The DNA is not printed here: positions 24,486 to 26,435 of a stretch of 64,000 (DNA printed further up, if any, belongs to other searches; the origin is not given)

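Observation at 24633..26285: A 550-aa fusion of an unknown polytopic membrane domain to a UbiA-family prenyltransferase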

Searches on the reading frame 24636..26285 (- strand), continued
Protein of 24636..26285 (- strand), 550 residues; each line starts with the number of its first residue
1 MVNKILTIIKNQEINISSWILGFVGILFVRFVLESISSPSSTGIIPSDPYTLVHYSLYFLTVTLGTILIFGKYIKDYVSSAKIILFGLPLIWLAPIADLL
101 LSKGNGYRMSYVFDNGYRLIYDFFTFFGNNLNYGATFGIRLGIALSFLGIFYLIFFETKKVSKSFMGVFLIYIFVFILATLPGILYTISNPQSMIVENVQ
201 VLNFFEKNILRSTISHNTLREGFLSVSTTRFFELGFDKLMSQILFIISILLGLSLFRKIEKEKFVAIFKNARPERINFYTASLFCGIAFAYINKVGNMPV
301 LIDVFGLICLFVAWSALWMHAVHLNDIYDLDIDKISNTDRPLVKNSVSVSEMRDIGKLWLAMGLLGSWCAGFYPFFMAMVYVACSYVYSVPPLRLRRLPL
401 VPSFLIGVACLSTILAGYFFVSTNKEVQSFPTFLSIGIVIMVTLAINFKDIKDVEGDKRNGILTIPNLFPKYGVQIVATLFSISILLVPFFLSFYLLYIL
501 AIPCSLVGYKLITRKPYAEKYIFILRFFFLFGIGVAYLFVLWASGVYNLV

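Call 66: search_protein_families(library=pfam, proteins=[L044:730-2577:-, L044:2760-3266:+, L044:3256-4281:+, L044:4494-5864:+, L044:7635-8237:+, L044:8369-8863:+, L035:139-894:+, L035:1311-2759:+, L035:5011-7173:-, L035:8345-10300:-], max_evalue=0.001)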
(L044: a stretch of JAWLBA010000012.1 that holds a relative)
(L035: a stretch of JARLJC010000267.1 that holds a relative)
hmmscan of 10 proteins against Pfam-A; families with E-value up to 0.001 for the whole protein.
L044:730-2577:- (615 aa): 6 families
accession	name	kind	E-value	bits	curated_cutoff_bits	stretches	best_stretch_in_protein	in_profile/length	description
PF13529.12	Peptidase_C39_2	-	7.4e-12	46.5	24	1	29-156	6-142/143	Peptidase_C39 like family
PF12385.14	Peptidase_C70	-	6.1e-07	29.9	19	1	31-158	12-125/141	Papain-like cysteine protease AvrRpt2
PF00092.34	VWA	-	1.4e-05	25.8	23.8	1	187-312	1-115/174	von Willebrand factor type A domain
PF03412.21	Peptidase_C39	-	4.4e-05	23.8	22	0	89-165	48-114/133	Peptidase C39 family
PF25106.1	VWA_4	-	0.00023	21.2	27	1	188-232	2-47/169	von Willebrand factor A domain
PF13519.12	VWA_2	-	0.00065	20.7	27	0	188-309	1-105/107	von Willebrand factor type A domain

L044:2760-3266:+ (168 aa): 3 families
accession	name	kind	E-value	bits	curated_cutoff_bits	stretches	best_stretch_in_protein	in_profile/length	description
PF14437.12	MafB19-deam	-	2.5e-45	154.3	27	1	20-162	6-142/142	MafB19-like deaminase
PF00383.29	dCMP_cyt_deam_1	-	2.1e-30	105.1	25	1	16-114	3-101/102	Cytidine and deoxycytidylate deaminase zinc-binding region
PF14439.12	Bd3614-deam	-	2e-05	25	38.5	1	40-108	12-79/113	Bd3614-like deaminase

L044:3256-4281:+ (341 aa): 9 families
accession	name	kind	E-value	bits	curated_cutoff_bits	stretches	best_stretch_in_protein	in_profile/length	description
PF13484.11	Fer4_16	-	5.6e-24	85.1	30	1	182-246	1-66/66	4Fe-4S double cluster binding domain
PF08331.15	QueG_DUF1730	-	4.9e-22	78.1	25.1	1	58-130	1-77/77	Epoxyqueuosine reductase QueG, DUF1730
PF25160.1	LdpA_Fe-S-bd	-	2.7e-06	27.5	27.6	0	175-200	20-45/49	LdpA Fe-S cluster-binding domain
PF12838.12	Fer4_7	-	4.3e-06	27.5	27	1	182-245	1-50/52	4Fe-4S dicluster domain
PF00037.32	Fer4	-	4.8e-06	26.6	21.1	1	181-199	6-24/24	4Fe-4S binding domain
PF13237.11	Fer4_10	-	5.1e-06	26.7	25.5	0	180-197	6-25/53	4Fe-4S dicluster domain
PF12837.12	Fer4_6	-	0.00038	20.7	25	0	180-198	6-24/24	4Fe-4S binding domain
PF13183.11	Fer4_8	-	0.00051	21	27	0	178-196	49-67/68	4Fe-4S dicluster domain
PF13187.11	Fer4_9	-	0.00083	19.8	27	0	182-244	1-48/52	4Fe-4S dicluster domain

L044:4494-5864:+ (456 aa): 9 families
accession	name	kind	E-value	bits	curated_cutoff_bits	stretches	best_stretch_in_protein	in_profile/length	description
PF00308.24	Bac_DnaA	-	3e-71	239.3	23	1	119-279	1-161/162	Bacterial DnaA ATPAse domain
PF08299.17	Bac_DnaA_C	-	5e-28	97.4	31.5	1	364-432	1-69/69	Bacterial dnaA protein helix-turn-helix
PF11638.13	DnaA_N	-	9.7e-12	44.9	24.6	1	12-71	4-64/65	DnaA N-terminal domain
PF01695.23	IstB_IS21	-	2.1e-09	37.7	24.1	1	150-261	90-198/238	IstB-like ATP binding protein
PF00004.35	AAA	-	6.2e-07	30.4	21.2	1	156-274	2-124/131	ATPase family associated with various cellular activities (AAA)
PF13173.12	AAA_14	-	3.6e-06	27.5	27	1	153-273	3-115/129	AAA domain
PF13401.12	AAA_22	-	4.3e-06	27.5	27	0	153-248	6-113/130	AAA domain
PF01637.24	ATPase_2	-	5.3e-05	23.6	33.2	0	151-253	19-79/225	ATPase domain predominantly from Archaea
PF13191.12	AAA_16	-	6.6e-05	23.9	32.6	0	146-368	18-142/167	AAA ATPase domain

L044:7635-8237:+ (200 aa): 1 family
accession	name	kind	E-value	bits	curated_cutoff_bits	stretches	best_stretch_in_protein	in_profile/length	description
PF02545.19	Maf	-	2.9e-47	161.2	27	1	12-197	2-185/187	Maf-like protein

L044:8369-8863:+ (164 aa): 0 families

L035:139-894:+ (251 aa): 4 families
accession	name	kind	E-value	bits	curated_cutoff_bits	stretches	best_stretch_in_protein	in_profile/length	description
PF13507.12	GATase_5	-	5.3e-34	117.9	27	1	33-236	3-236/260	CobB/CobQ-like glutamine amidotransferase domain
PF07685.20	GATase_3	-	1.1e-09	38.7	27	1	52-126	19-91/196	CobB/CobQ-like glutamine amidotransferase domain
PF01965.30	DJ-1_PfpI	-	1.8e-05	25.1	26.6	1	72-131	61-115/165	DJ-1/PfpI family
PF00117.34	GATase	-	7.5e-05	22.9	22.8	1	61-233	25-178/190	Glutamine amidotransferase class-I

L035:1311-2759:+ (482 aa): 0 families

L035:5011-7173:- (720 aa): 1 family
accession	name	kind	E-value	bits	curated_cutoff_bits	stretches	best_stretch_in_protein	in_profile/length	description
PF21722.4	Gly_rich_2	-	1.5e-10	41.9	24.3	1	497-719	2-225/226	Glycine-rich domain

L035:8345-10300:- (651 aa): 0 families

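Call 72: search_solved_structures(query=A1, max_evalue=0.01)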
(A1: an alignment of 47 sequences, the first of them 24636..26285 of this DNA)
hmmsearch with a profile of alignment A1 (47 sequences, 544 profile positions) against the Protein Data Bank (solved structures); distinct sequences matched with E-value up to 0.01: 6.
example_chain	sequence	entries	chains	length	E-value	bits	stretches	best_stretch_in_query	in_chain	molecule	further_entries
6m31_A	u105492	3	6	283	8.5e-23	83.8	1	285-541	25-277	Digeranylgeranylglyceryl phosphate synthase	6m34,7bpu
9sau_C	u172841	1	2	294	5e-20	74.7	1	281-500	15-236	Chlorophyll a synthase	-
9sas_C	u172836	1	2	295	5.1e-20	74.7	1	281-500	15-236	Chlorophyll a synthase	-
4tq3_A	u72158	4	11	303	5.5e-12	48.1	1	272-515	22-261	Prenyltransferase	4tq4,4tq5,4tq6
4od4_A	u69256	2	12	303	1.3e-08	37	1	271-509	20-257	4-hydroxybenzoate octaprenyltransferase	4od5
8j8j_D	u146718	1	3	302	5.3e-06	28.4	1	267-417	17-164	Decaprenyl-phosphate phosphoribosyltransferase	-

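Call 74: search_protein_families(library=pfam, proteins=[L053:4084-5859:+, L053:5883-6686:+, L053:6686-7426:+, L053:7462-8262:+, L053:8348-9142:+, L053:10000-12069:+, L053:9166-9825:+], max_evalue=0.1)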
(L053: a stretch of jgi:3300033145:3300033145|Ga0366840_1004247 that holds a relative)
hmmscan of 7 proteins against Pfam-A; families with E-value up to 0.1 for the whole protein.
L053:4084-5859:+ (592 aa): 0 families

L053:5883-6686:+ (268 aa): 0 families

L053:6686-7426:+ (247 aa): 1 family
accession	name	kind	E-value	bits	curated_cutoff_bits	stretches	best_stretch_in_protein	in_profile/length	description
PF04893.22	Yip1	-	0.0029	17.9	28.6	1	34-200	25-170/173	Yip1 domain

L053:7462-8262:+ (267 aa): 0 families

L053:8348-9142:+ (265 aa): 1 family
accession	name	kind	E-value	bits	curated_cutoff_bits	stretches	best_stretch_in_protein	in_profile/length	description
PF07705.17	CARDB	-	0.0011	19.6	22.7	1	27-108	7-86/101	CARDB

L053:10000-12069:+ (690 aa): 0 families

L053:9166-9825:+ (220 aa): 3 families
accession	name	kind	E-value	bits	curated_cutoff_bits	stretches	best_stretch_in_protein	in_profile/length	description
PF00535.33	Glycos_transf_2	-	4.4e-29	102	23.3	1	6-159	1-166/168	Glycosyl transferase family 2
PF10111.15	Glyco_tranf_2_2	-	1.7e-06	28.2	27.3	1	6-88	1-96/276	Glycosyltransferase like family 2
PF13641.12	Glyco_tranf_2_3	-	0.0089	16.5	27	1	3-84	1-97/230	Glycosyltransferase like family 2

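Call 76: list_cluster_members(proteins=[P0001, P0118, P0120, P0206, P0115, P0106, P0110, P0126])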
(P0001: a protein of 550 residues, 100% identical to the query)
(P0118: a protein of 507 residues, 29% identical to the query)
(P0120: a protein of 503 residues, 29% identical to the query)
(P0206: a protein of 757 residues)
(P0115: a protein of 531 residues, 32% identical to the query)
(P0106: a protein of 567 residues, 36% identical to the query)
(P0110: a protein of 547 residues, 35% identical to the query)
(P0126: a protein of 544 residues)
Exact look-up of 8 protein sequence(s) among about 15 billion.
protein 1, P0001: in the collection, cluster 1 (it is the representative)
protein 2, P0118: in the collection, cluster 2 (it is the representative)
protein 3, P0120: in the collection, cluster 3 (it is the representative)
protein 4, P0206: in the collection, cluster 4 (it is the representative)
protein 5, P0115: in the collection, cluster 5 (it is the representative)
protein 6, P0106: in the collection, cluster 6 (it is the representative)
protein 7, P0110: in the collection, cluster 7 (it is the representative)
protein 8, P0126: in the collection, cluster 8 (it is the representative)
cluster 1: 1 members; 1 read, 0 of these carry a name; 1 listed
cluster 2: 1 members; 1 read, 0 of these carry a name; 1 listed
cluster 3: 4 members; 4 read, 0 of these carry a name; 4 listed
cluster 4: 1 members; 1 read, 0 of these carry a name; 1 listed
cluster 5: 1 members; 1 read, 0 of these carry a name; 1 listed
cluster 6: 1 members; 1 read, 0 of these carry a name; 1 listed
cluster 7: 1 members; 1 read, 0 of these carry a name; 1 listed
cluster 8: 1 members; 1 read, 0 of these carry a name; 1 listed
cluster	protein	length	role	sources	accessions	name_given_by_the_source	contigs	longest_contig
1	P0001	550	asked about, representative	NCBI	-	-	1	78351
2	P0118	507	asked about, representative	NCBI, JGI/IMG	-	-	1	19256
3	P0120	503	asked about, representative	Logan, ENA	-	-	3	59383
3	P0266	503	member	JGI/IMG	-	-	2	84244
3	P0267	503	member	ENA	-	-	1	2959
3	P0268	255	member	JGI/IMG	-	-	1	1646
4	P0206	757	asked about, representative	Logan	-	-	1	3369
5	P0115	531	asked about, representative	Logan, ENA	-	-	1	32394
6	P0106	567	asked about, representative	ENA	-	-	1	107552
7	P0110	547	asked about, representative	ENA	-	-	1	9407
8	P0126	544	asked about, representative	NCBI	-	-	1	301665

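Call 77: find_encoding_contigs(protein=P0001, flank=3000, max_places=2)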
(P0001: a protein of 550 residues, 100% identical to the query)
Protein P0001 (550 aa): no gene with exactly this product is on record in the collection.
